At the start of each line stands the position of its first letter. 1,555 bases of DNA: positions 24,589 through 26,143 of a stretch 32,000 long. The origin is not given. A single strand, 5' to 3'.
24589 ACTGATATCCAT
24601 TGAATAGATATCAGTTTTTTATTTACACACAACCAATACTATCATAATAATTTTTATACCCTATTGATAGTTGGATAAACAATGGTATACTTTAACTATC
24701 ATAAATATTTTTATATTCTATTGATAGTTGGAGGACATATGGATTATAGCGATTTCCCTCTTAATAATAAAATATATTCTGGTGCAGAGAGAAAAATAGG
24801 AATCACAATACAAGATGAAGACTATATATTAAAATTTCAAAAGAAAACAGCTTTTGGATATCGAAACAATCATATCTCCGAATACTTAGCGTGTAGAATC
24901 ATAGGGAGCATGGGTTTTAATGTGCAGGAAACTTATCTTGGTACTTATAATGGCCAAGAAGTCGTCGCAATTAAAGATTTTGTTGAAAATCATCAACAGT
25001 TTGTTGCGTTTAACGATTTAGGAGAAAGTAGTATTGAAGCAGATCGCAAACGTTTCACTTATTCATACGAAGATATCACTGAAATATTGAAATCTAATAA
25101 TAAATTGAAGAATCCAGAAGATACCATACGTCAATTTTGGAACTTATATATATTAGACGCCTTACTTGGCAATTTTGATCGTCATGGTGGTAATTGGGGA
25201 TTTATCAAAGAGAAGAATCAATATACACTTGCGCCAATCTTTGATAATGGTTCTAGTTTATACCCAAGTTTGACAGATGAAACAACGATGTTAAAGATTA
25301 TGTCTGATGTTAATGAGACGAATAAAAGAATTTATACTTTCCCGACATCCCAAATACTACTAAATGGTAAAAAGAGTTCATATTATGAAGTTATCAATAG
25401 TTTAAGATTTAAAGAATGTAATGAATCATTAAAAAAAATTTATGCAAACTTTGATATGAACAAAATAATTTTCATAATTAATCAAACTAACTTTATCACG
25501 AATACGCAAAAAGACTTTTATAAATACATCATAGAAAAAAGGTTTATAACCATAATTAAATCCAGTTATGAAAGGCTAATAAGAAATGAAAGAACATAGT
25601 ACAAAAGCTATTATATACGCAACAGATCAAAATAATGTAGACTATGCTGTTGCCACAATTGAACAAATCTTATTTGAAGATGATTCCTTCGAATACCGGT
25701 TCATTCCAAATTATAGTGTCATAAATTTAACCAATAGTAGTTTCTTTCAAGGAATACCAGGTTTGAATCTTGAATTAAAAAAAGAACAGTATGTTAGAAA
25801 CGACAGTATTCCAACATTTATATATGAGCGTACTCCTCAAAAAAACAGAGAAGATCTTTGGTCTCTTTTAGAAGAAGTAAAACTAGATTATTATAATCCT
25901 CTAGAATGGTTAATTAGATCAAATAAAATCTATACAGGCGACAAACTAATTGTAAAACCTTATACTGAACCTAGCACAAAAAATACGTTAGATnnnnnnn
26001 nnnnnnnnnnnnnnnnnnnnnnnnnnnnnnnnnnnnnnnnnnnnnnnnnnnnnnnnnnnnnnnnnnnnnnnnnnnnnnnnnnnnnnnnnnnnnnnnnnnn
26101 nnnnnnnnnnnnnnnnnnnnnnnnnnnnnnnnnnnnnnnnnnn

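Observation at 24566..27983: Integrase-less 3.3-kb islet bracketed by a duplicated gene end, carrying a HipA-like kinase, an HTH partner and an ATPase/DUF234: candidate undescribed TA or defence module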

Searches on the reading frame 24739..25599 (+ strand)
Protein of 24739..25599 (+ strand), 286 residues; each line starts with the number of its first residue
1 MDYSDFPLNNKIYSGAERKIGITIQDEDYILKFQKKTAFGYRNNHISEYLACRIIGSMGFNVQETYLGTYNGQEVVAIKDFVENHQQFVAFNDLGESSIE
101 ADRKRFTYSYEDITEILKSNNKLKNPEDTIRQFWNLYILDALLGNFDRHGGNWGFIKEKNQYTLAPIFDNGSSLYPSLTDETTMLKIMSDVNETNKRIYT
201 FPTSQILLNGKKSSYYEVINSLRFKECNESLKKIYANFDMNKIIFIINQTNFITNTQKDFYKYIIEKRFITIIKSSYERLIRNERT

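Call 7: search_protein_families(library=pfam, proteins=[window:24739-25599:+], max_evalue=0.01)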
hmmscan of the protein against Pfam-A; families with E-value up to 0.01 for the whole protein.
window:24739-25599:+ (286 aa): 2 families
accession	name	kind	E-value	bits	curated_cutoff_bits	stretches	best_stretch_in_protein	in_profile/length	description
PF07804.18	HipA_C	-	1.1e-20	74.7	30.5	1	14-192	4-179/213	HipA-like C-terminal domain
PF00454.33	PI3_PI4_kinase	-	0.0037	17.7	27.1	1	106-177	113-175/241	Phosphatidylinositol 3- and 4-kinase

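Call 8: search_protein_families(library=padloc, proteins=[window:24739-25599:+], max_evalue=0.01)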
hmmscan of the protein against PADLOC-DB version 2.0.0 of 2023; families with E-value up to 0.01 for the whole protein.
window:24739-25599:+ (286 aa): 9 families
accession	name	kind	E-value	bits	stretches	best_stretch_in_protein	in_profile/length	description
PDLC04340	PDC-M03A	-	6.3e-31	105.9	1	3-274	6-274/280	-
PDLC04339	PDC-M03A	-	1.2e-21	75.3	1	14-277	18-288/293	-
PDLC04344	PDC-M03A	-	1.7e-21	75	1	23-266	30-292/305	-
PDLC04342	PDC-M03A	-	2.4e-19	68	1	14-184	20-204/299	-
PDLC04345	PDC-M03A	-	2.1e-13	48.2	1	19-191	23-209/302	-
PDLC04341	PDC-M03A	-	4.6e-10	37.4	1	137-198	153-217/294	-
PDLC04343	PDC-M03A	-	1.4e-08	32.2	1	22-187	101-272/370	-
PDLC04338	PDC-M03A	-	2.7e-08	31.2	1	131-200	256-325/428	-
PDLC04337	PDC-M03A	-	5.3e-07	27.5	1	133-182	90-141/250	-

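Call 9: search_protein_families(library=ncbifam, proteins=[window:24739-25599:+], max_evalue=0.01)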
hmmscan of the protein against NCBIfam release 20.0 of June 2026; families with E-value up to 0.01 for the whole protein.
window:24739-25599:+ (286 aa): 1 family
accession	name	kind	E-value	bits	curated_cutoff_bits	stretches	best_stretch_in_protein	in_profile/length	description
NF007297.0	PRK09775.1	equivalog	0.0011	17.9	401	1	129-171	327-370/446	type II toxin-antitoxin system HipA family toxin YjjJ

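Call 106: search_protein_families(library=padloc, proteins=[L081:10450-10818:-, L081:10847-11434:-, L081:11452-12231:-, L081:12372-12989:-, L083:3627-4418:-, L083:4496-5092:-], max_evalue=0.00001)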
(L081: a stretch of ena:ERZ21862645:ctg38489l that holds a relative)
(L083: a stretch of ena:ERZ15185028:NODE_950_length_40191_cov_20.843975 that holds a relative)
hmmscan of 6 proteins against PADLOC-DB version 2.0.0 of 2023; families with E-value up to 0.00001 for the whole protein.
L081:10450-10818:- (122 aa): 0 families

L081:10847-11434:- (195 aa): 0 families

L081:11452-12231:- (259 aa): 0 families

L081:12372-12989:- (205 aa): 0 families

L083:3627-4418:- (263 aa): 13 families
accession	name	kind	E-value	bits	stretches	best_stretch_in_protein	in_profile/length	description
PDLC02288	AbiEii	-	3.2e-72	240.9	1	1-253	32-275/294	AbiEii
PDLC02312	AbiEii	-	1e-40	137.7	1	7-253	37-284/299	AbiEii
PDLC02319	AbiEii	-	6.6e-24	82.9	1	10-248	6-233/241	AbiEii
PDLC02291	AbiEii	-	8.4e-24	82.4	1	3-198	40-222/310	AbiEii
PDLC02326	AbiEii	-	2.3e-19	67.8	1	4-112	29-132/133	AbiEii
PDLC02320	AbiEii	-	2.8e-18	64.3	1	112-248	1-140/147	AbiEii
PDLC02304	AbiEii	-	1.8e-16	58.9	1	16-248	37-256/260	AbiEii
PDLC02310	AbiEii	-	7.1e-15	53.1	1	12-201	32-215/265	AbiEii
PDLC02311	AbiEii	-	4.9e-14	50.8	1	4-258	25-268/283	AbiEii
PDLC02314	AbiEii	-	3.7e-11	40.9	1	4-198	35-225/290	AbiEii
PDLC02323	AbiEii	-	1.6e-08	32.4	1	16-247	34-247/248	AbiEii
PDLC02329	AbiEii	-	3.5e-06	24.5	1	9-198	40-231/294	AbiEii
PDLC02306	AbiEii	-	3.6e-06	24.8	0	140-239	168-271/280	AbiEii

L083:4496-5092:- (198 aa): 16 families
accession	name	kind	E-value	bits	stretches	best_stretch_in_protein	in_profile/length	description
PDLC02248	AbiEi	-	4.5e-81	269.3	1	1-198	1-198/198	AbiEi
PDLC02225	AbiEi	-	8.2e-55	183.6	1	4-197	6-194/198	AbiEi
PDLC02265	AbiEi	-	7.1e-40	134.9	1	4-189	3-189/198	AbiEi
PDLC02263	AbiEi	-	6e-36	122.5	1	5-188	51-235/244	AbiEi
PDLC02275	AbiEi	-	6.4e-32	109.1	1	9-184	4-172/184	AbiEi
PDLC02283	AbiEi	-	2.1e-29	100.7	1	3-185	5-188/201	AbiEi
PDLC02245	AbiEi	-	4e-28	96.4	1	10-188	5-184/194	AbiEi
PDLC02239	AbiEi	-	1.2e-23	81.8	1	17-186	11-182/195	AbiEi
PDLC02238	AbiEi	-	1.2e-21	75.3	1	29-194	14-175/180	AbiEi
PDLC02254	AbiEi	-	1.1e-17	62.4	1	7-184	8-184/197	AbiEi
PDLC02262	AbiEi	-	9.9e-13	46.1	1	5-196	16-204/206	AbiEi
PDLC02249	AbiEi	-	4.6e-12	44.1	1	12-165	13-157/184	AbiEi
PDLC02267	AbiEi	-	2.1e-10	38.5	1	27-184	31-185/252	AbiEi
PDLC02253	AbiEi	-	9.1e-10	36.7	1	3-98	2-98/112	AbiEi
PDLC02228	AbiEi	-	5.2e-07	27.2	1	12-109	35-130/216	AbiEi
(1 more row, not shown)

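Call 111: find_related_loci(query=A7, collection=metagenome_contigs, flank=3500)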
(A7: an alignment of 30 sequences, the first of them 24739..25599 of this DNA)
Query A7 (286 aa) in metagenome_contigs; peptide patterns used: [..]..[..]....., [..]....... (x = any residue, [..] = any of these).
548 stretches matched a pattern; 432 encode a relative of the query (tblastn E <= 1e-3); the best 80 are kept; 80 distinct loci.
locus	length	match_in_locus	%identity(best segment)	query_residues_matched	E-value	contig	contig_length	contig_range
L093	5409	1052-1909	67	1-286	2e-134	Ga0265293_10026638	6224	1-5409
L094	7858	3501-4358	67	1-286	9e-134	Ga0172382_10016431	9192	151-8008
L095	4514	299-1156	68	1-286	1e-133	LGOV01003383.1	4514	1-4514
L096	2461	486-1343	67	1-286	8e-137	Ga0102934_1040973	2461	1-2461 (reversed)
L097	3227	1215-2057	68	1-281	7e-134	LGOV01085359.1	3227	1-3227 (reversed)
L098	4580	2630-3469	67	1-280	4e-129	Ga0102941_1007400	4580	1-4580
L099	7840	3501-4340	67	1-280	1e-127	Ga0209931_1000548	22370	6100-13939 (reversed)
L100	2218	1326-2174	64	1-283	2e-131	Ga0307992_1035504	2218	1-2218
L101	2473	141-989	64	1-283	6e-130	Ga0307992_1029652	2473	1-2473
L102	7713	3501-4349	65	1-283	8e-123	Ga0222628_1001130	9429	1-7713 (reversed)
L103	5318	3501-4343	63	1-281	4e-123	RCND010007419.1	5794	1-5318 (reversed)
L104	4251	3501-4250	69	1-250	1e-117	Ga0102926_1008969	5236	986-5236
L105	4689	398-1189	64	23-286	6e-117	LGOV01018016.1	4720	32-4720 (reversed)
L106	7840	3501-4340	61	1-280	5e-115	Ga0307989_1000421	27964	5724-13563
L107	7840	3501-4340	57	1-280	2e-114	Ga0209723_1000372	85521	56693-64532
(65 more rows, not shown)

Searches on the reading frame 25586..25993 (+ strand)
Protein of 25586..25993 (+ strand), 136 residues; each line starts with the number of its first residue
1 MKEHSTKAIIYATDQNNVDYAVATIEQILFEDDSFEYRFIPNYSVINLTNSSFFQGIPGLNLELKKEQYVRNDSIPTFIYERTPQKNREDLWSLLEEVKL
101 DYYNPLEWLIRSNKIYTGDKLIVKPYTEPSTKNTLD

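Call 75: search_protein_families(library=pfam, alignment_id=A5, max_evalue=10)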
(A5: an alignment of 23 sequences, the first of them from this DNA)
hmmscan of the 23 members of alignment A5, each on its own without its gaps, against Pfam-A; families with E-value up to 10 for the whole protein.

A. member 1, seq(136 aa): 0 families

B. families by the number of members that match (of 23 scanned): 3 families
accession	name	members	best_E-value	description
PF06594.17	HCBP_related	1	0.0062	Haemolysin-type calcium binding protein related domain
PF18863.6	AbiJ_NTD4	1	0.15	AbiJ N-terminal domain 4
PF02186.21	TFIIE_beta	1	0.51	TFIIE beta subunit core domain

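Call 79: predict_structure(alignment_id=A5)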
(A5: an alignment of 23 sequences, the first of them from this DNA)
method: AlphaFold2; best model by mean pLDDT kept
length: 136 residues; sequences in the alignment: 23
mean_pLDDT: 90.2   pTM: 0.82
mean pLDDT of the five models: 90.2, 87.3, 82.5, 82.0, 80.0
residues with pLDDT >= 90: 100; 70-90: 30; 50-70: 6; < 50: 0
segments of 3 or more residues with pLDDT < 50: none
pLDDT, mean of each block of 10 residues (from residue 1): 87 92 95 93 92 89 94 93 92 94 93 85 87 67
secondary structure, 60 per line:
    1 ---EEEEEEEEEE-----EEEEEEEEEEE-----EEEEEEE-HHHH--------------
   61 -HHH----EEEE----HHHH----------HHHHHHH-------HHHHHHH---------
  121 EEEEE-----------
elements in order: E4-13 E19-29 E35-41 H43-46 E69-72 H77-80 H91-97 H105-111 E121-125

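Call 81: fold_search(model_id=the predicted structure, library=pdb)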
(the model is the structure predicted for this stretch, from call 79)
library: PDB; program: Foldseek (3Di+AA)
matches with E <= 10: 583; with E <= 0.001: 0
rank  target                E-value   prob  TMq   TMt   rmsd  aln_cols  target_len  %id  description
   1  3ex7_E                5.5e-02  0.41  0.27  0.26  11.2       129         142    9  The crystal structure of EJC in its transition state (released 2008-12-09)
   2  1mke_MODEL_1_A        1.7e-01  0.35  0.20  0.19   5.2        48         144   14  Structure of the N-WASP EVH1 Domain-WIP complex (released 2002-12-04)
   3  1oo0_A                1.8e-01  0.25  0.28  0.26  12.0       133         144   10  Crystal structure of the Drosophila Mago nashi-Y14 complex (released 2003-05-27)
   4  2y8f_B                2.0e-01  0.30  0.18  0.21   5.3        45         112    7  Structure of the Ran-binding domain from human RanBP3 (wild type) (released 2011-02-16)
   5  2aqs_A                3.5e-01  0.75  0.25  0.22   2.5        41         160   15  CU/ZN superoxide dismutase from neisseria meningitidis K91E, K94E double mutant (released 2006-10-31)
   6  2m4f_MODEL_1_A        4.2e-01  0.21  0.18  0.17  10.6        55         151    9  Solution Structure of Outer surface protein E (released 2013-05-15)
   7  2aqr_A                4.7e-01  0.35  0.20  0.18   3.3        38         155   18  CU/ZN superoxide dismutase from neisseria meningitidis K91Q mutant (released 2006-10-31)
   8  4bod_A                4.7e-01  0.15  0.22  0.23  12.8        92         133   11  Complement regulator acquiring outer surface protein BbCRASP-4 or ErpC from Borrelia burgdorferi (released 2014-05-28)
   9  1qab_D                4.7e-01  0.08  0.16  0.19  14.4        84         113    8  The structure of human retinol binding protein with its carrier protein transthyretin reveals interaction with the car (released 1999-02-16)
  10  2j0q_C                5.3e-01  0.21  0.25  0.24   7.7        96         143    7  The crystal structure of the Exon Junction Complex at 3.2 A resolution (released 2006-08-30)
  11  5tzn_F                5.6e-01  0.47  0.30  0.30   6.4        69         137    6  Structure of the viral immunoevasin m12 (Smith) bound to the natural killer cell receptor NKR-P1B (B6) (released 2017-05-24)
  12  6hge_C                6.0e-01  0.10  0.15  0.07  10.0        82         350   15  Crystal structure of Alpha1-antichymotrypsin variant NewBG-I in the uncleaved S-conformation (released 2019-05-29)
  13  3i9a_A                6.4e-01  0.06  0.16  0.18  15.1        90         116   12  Crystal structure of human transthyretin variant A25T - #1 (released 2010-08-25)
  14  5hqw_A                6.4e-01  0.02  0.12  0.07  18.9       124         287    9  Crystal structure of a trans-AT PKS dehydratase domain of C0ZGQ6 from Brevibacillus brevis (released 2017-01-25)
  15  4j38_A                6.7e-01  0.20  0.20  0.21  10.5        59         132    8  Structure of Borrelia burgdorferi Outer surface protein E in complex with Factor H domains 19-20 (released 2013-05-15)
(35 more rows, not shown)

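Call 82: search_protein_representatives(alignment_id=A5)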
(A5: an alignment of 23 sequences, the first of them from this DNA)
Query: 23 sequences, 136 profile positions. Proteins with E-value up to 0.001 (for the whole library): 304; up to 1e-10: 205; up to 1e-30: 96. The best 150 are listed.
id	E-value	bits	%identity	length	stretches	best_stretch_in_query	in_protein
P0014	1.4e-62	225.6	-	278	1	1-135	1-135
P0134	1.1e-56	206.5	-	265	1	1-130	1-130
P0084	3.3e-56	205.0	-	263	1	1-133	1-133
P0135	3.9e-56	204.7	-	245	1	1-131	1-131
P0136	6.9e-56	203.9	-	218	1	1-131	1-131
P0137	3.8e-55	201.5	-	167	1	1-130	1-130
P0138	4.4e-52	191.6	-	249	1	1-131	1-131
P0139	1.3e-51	190.1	-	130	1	1-126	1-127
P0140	3.2e-51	188.8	-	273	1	1-134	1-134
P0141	4.4e-51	188.4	-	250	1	1-129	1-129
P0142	9.3e-51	187.3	-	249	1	1-130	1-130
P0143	1.3e-50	186.9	-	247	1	1-129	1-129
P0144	1.4e-50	186.8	-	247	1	1-130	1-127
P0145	2.2e-50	186.1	-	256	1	1-128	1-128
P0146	2.8e-50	185.8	-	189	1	1-130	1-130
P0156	1.9e-48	179.8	-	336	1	1-127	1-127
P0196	6.0e-39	149.1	-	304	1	7-129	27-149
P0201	1.8e-37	144.3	-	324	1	7-129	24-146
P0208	8.7e-36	138.8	-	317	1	8-128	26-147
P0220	5.8e-33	129.7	-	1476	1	6-126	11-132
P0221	9.5e-33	129.0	-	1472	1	6-130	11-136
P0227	7.6e-31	122.9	-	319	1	13-134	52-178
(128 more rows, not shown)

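Call 83: search_protein_families(library=pfam, proteins=[P0220, P0221, P0156, P0201, P0227, P0208, P0196], max_evalue=0.001)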
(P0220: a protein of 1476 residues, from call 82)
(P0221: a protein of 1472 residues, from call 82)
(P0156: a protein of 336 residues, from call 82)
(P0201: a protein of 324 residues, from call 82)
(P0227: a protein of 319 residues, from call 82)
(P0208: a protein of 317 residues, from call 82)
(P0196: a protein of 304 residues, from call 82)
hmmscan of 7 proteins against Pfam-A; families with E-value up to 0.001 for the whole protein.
P0220 (1476 aa): 1 family
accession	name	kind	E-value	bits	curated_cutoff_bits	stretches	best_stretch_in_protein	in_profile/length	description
PF20720.3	nSTAND3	-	2.7e-08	34.1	27.2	1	453-564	5-121/155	Novel STAND NTPase 3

P0221 (1472 aa): 4 families
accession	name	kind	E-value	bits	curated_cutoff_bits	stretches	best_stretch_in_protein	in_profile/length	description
PF13191.12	AAA_16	-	1e-08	36.3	32.6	1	444-489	1-51/167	AAA ATPase domain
PF20720.3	nSTAND3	-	2.2e-08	34.4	27.2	1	451-525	6-74/155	Novel STAND NTPase 3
PF00931.28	NB-ARC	-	0.00013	21.8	23.5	0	449-488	2-44/248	NB-ARC domain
PF25199.1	nSTAND_NTPase5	-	0.00022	21.5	34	1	460-553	39-135/145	Novel STAND NTPase 5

P0156 (336 aa): 0 families

P0201 (324 aa): 2 families
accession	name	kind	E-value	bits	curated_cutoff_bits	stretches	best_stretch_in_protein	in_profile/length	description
PF00239.26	Resolvase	-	4.3e-08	33.8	23.3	1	174-267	50-145/145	Resolvase, N terminal domain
PF13518.12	HTH_28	-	0.00013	22.4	25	1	285-318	7-38/52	Helix-turn-helix domain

P0227 (319 aa): 0 families

P0208 (317 aa): 0 families

P0196 (304 aa): 1 family
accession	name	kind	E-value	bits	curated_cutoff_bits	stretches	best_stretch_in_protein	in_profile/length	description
PF00239.26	Resolvase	-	0.0001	22.9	23.3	1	160-245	56-143/145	Resolvase, N terminal domain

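Call 84: find_encoding_contigs(protein=P0220, flank=8000, max_places=4)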
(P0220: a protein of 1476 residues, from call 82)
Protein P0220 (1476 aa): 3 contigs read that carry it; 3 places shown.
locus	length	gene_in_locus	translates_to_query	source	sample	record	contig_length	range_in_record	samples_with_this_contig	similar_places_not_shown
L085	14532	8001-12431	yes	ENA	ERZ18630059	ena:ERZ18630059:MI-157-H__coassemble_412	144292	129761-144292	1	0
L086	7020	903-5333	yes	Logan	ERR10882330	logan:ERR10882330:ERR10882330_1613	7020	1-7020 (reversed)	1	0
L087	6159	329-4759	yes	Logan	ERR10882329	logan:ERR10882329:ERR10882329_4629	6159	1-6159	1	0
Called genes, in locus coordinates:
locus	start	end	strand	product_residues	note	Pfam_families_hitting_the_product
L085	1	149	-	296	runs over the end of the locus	PF02578:Cu-oxidase_4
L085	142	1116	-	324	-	PF00892:EamA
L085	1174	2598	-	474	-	PF01743:PolyA_pol, PF12627:PolyA_pol_RNAbd, PF01966:HD (weak), PF13735:tRNA_NucTran2_2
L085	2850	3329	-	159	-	PF13744:HTH_37 (faint), PF01381:HTH_3 (weak), PF13443:HTH_26, PF13560:HTH_31 (weak), PF01381:HTH_3, PF12844:HTH_19 (weak)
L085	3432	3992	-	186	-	-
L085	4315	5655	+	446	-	PF04055:Radical_SAM, PF13353:Fer4_12 (weak), PF13186:SPASM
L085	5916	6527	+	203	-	PF13560:HTH_31, PF01381:HTH_3, PF12844:HTH_19 (weak)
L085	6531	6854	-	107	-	-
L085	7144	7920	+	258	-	PF07804:HipA_C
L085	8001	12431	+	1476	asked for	PF20720:nSTAND3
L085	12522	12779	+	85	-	PF01381:HTH_3, PF13443:HTH_26 (weak)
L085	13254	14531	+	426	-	?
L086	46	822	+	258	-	PF07804:HipA_C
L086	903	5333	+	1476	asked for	PF20720:nSTAND3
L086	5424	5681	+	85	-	PF01381:HTH_3, PF13443:HTH_26 (weak)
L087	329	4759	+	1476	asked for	PF20720:nSTAND3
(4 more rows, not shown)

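Call 85: find_encoding_contigs(protein=P0221, flank=8000, max_places=4)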
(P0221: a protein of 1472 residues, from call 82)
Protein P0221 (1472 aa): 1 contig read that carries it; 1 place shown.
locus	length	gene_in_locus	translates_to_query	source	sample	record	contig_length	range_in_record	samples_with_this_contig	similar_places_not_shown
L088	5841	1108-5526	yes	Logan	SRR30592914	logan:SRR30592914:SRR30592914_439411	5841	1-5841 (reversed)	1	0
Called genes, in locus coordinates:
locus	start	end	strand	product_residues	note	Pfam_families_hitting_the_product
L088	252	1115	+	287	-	PF07804:HipA_C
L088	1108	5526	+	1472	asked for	PF13191:AAA_16, PF20720:nSTAND3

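Call 99: fold_search(model_id=the predicted structure, library=viral)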
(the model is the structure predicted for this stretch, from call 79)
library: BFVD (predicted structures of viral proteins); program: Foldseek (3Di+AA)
matches with E <= 10: 643; with E <= 0.001: 0
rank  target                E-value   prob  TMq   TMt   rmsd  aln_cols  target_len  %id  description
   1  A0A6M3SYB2            2.8e-02  0.47  0.20  0.28  11.4        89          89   10  (no name in the UniProt tables at hand)
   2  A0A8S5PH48            1.3e-01  0.57  0.21  0.16   4.1        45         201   13  Uncharacterized protein [Siphoviridae sp. ctLOE2]
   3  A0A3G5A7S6            1.3e-01  0.20  0.22  0.19  11.6       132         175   11  Uncharacterized protein [Hyperionvirus sp.]
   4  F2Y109                1.6e-01  0.10  0.23  0.13  23.5       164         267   12  (no name in the UniProt tables at hand)
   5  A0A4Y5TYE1            1.7e-01  0.75  0.23  0.23   2.7        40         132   20  Uncharacterized protein [Escherichia phage vB_EcoM-ECP26]
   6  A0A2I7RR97            2.3e-01  0.15  0.24  0.30  26.7       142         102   10  (no name in the UniProt tables at hand)
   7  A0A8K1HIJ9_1          2.4e-01  0.11  0.21  0.04  19.5       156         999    6  Putative nonstructural polyprotein [Sichuan mosquito picorna-like virus]
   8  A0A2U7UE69            2.7e-01  0.07  0.15  0.06  12.2       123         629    9  Uncharacterized protein [Pandoravirus macleodensis]
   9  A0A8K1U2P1            3.1e-01  0.14  0.25  0.12  11.7       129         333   10  Serine protease [Riboviria sp.]
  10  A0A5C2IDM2            3.5e-01  0.30  0.33  0.37  10.4       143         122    5  (no name in the UniProt tables at hand)
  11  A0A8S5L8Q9            3.7e-01  0.18  0.23  0.23  13.4       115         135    8  Uncharacterized protein [Siphoviridae sp. ctjfQ5]
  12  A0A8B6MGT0            4.1e-01  0.16  0.25  0.19   7.9        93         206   19  (no name in the UniProt tables at hand)
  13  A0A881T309            4.1e-01  0.10  0.22  0.23  14.1       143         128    6  (no name in the UniProt tables at hand)
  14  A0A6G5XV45            4.1e-01  0.08  0.17  0.20  12.3        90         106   12  (no name in the UniProt tables at hand)
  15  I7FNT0                4.4e-01  0.21  0.22  0.36  10.6       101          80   13  Uncharacterized protein [Pectobacterium phage PP1]
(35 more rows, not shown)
